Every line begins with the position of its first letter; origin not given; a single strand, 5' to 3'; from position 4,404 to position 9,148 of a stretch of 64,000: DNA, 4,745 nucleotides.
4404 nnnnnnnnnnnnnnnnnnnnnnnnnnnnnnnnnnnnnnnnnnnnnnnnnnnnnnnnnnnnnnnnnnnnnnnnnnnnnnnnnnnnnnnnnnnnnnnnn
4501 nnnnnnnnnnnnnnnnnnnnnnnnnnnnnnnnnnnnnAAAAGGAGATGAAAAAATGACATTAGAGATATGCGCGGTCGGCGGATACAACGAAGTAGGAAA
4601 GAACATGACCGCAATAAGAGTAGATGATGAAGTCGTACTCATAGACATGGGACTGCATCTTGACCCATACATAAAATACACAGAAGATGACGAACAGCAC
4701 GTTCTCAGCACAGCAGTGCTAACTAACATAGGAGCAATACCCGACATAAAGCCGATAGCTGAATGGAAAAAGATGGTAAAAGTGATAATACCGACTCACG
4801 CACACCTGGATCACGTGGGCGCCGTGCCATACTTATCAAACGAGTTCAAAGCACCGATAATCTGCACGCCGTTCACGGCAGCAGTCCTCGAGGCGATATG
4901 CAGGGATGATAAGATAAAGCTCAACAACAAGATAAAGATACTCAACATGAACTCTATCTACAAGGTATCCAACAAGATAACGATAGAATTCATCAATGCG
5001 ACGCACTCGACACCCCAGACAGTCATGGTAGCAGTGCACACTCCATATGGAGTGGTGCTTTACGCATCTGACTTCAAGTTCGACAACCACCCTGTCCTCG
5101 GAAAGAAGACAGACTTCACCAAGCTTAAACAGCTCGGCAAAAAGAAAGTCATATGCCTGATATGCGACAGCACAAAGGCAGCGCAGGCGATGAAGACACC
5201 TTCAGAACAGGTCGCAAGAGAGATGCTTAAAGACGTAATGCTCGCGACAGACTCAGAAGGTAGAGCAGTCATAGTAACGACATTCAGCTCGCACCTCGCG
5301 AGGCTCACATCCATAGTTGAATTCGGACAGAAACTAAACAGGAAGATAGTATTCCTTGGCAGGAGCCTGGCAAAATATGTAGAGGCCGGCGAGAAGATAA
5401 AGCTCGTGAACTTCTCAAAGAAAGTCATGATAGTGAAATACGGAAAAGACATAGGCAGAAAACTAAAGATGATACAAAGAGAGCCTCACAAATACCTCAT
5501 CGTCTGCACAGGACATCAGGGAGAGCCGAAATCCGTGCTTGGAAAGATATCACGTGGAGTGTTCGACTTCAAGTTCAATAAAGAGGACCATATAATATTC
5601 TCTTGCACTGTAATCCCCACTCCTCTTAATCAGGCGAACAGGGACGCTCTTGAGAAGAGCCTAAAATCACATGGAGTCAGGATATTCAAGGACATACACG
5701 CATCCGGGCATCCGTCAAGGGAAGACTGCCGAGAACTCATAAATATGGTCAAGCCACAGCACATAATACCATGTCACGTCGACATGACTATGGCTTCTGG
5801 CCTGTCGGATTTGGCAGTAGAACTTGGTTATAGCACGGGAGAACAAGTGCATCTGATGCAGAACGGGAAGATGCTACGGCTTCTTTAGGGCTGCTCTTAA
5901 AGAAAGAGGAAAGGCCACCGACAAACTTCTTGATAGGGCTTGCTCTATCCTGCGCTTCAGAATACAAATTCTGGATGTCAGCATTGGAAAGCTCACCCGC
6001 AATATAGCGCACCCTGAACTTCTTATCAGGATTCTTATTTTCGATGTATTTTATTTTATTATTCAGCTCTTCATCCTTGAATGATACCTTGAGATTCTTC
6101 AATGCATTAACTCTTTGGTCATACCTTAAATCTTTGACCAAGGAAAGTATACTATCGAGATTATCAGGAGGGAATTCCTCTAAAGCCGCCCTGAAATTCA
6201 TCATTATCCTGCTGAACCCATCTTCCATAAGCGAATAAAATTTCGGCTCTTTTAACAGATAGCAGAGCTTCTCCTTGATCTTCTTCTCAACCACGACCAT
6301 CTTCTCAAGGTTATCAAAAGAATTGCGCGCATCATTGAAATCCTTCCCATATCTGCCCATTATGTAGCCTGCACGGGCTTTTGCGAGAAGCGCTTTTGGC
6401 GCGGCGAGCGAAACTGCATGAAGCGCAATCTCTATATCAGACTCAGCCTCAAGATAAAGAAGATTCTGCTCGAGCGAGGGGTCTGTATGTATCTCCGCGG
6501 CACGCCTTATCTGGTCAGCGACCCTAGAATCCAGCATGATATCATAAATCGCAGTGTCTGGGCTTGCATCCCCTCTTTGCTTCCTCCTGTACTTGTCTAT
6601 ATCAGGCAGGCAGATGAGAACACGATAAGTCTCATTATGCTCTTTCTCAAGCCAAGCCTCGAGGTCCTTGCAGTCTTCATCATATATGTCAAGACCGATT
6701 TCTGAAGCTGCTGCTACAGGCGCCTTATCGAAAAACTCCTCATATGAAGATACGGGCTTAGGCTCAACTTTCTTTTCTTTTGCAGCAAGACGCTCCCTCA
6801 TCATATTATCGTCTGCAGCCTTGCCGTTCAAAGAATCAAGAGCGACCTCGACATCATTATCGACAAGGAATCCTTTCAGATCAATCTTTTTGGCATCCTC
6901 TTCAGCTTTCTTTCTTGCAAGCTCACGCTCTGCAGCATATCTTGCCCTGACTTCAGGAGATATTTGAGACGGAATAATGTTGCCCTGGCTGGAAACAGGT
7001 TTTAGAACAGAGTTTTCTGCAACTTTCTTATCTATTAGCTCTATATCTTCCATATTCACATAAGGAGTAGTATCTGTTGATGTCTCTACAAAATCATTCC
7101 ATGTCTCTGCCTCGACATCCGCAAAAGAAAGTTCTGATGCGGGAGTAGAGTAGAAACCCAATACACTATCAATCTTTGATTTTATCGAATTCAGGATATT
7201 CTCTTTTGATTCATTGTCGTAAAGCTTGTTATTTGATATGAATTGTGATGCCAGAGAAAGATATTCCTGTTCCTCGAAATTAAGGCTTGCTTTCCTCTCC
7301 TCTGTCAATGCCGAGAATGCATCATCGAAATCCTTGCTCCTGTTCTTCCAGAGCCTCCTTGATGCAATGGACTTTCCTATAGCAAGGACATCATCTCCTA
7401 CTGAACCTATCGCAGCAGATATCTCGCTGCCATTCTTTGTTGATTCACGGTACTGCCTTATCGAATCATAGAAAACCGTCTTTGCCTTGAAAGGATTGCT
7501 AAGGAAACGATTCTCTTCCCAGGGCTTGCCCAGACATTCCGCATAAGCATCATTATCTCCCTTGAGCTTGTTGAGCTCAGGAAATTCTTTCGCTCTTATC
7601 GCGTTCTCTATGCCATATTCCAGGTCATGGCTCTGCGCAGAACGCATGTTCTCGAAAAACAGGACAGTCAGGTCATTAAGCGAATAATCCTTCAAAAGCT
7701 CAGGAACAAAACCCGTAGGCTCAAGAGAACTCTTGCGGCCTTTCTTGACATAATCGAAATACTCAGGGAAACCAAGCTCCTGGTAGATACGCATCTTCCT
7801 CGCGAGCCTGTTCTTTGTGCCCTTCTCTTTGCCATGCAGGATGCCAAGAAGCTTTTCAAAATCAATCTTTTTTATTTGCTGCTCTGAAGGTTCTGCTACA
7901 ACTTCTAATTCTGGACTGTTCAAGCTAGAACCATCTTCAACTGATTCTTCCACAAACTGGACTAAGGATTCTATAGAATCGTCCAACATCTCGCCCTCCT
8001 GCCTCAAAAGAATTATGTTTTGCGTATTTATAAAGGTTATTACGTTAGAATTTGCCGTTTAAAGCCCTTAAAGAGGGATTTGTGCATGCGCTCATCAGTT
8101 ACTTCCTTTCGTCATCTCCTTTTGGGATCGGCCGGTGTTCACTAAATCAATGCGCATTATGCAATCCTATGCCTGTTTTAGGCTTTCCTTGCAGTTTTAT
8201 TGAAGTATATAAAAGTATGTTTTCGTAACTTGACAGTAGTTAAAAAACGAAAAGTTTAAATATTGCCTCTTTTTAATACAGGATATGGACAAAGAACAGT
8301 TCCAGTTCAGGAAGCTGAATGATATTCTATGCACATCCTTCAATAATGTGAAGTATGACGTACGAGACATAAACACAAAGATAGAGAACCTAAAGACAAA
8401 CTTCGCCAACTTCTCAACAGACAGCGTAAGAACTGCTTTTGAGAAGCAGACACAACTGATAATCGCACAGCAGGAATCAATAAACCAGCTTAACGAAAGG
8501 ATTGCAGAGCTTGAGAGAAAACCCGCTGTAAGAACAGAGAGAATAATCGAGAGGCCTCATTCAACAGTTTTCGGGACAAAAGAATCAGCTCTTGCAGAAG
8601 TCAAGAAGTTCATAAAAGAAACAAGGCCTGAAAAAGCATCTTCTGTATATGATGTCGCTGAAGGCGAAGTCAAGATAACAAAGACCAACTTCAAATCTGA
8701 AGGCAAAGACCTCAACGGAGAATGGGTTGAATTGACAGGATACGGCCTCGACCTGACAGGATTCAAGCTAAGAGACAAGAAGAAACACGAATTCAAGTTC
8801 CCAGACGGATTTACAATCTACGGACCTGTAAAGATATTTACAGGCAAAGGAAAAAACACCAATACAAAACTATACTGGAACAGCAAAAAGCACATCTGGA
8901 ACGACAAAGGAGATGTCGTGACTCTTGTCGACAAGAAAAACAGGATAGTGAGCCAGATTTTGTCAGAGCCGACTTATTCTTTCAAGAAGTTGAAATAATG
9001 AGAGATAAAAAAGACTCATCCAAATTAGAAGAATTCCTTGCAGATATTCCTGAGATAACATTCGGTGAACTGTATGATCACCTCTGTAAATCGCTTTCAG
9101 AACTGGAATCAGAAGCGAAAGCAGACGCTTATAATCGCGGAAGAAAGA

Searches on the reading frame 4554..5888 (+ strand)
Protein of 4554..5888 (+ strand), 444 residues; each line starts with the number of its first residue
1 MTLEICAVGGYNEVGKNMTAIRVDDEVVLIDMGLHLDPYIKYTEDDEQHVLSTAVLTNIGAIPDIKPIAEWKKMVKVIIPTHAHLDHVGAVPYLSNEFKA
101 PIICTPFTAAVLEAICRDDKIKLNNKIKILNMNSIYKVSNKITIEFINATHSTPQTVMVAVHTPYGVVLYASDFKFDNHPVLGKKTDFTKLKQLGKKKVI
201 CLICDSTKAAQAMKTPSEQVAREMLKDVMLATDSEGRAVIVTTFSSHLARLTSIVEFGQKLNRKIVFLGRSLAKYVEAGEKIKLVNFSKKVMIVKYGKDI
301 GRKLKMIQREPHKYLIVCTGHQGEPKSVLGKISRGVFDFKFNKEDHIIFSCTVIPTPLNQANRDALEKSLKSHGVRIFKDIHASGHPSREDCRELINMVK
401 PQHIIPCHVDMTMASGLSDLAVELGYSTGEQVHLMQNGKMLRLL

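Call 61: search_protein_families(library=pfam, proteins=[window:4554-5888:+], max_evalue=0.0001)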
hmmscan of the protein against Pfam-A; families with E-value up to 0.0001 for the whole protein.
window:4554-5888:+ (444 aa): 4 families
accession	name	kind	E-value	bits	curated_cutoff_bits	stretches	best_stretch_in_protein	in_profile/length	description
PF22505.1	RNase_J_b_CASP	-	1.6e-23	83.3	27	1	238-357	3-115/126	Ribonuclease J, beta-CASP domain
PF00753.33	Lactamase_B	-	4e-11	43.7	22.7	1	14-183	4-159/196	Metallo-beta-lactamase superfamily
PF12706.13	Lactamase_B_2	-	4.4e-08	33.4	27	1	69-175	23-144/200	Beta-lactamase superfamily domain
PF07521.17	RMMBL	-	4.1e-07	30.3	21.6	1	379-426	9-58/63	Zn-dependent metallo-hydrolase RNA specificity domain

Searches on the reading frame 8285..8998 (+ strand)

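Call 61: search_protein_families(library=pfam, proteins=[window:8285-8998:+], max_evalue=0.0001)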
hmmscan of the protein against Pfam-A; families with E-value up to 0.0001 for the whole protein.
window:8285-8998:+ (237 aa): 1 family
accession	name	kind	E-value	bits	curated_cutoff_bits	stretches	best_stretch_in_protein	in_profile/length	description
PF00932.25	LTD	-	3.1e-11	44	34.3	1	125-224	4-104/109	Lamin Tail Domain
